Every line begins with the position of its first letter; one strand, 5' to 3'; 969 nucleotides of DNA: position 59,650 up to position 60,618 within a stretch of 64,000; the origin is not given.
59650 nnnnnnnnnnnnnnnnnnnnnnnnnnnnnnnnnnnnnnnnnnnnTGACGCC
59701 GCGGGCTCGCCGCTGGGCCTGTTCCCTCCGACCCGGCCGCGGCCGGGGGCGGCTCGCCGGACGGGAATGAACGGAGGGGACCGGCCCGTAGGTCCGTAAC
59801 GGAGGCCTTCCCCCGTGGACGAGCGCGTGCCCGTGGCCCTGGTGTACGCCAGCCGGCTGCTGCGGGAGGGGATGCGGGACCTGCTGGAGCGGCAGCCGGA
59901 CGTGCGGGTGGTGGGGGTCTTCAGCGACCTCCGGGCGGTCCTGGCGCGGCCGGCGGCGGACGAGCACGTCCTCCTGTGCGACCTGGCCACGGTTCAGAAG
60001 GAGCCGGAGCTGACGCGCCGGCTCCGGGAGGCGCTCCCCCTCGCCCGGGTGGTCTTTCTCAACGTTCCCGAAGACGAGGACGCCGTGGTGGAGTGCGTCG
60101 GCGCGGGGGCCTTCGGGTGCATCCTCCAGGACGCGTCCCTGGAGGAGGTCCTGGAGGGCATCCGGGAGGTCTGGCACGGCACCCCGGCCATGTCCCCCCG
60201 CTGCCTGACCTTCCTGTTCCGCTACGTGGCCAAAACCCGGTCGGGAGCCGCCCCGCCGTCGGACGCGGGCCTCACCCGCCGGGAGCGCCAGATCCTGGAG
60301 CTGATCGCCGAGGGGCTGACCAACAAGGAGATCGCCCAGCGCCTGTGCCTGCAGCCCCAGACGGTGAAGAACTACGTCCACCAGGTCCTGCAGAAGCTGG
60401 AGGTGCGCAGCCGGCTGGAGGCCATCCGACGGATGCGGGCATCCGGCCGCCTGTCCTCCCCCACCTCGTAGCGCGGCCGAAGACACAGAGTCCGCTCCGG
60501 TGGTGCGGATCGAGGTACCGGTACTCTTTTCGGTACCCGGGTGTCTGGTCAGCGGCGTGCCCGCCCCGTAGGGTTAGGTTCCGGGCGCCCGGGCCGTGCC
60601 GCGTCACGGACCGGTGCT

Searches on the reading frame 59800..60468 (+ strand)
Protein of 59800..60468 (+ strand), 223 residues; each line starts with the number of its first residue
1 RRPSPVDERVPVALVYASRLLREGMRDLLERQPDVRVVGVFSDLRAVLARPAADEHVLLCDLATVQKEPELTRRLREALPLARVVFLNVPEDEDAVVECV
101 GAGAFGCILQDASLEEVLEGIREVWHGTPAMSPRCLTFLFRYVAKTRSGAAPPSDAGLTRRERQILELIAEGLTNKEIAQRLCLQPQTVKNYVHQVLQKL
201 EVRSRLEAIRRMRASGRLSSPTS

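Call 49: search_protein_families(library=pfam, proteins=[window:59800-60468:+], max_evalue=0.000001)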
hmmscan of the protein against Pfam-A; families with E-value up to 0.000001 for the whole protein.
window:59800-60468:+ (223 aa): 2 families
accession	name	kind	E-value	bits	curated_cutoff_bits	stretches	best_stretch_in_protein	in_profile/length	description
PF00196.25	GerE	-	8.5e-20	70.6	23.5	1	158-211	3-56/57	Bacterial regulatory proteins, luxR family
PF08281.18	Sigma70_r4_2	-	1.5e-08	34.6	25.7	1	157-200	10-54/54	Sigma-70, region 4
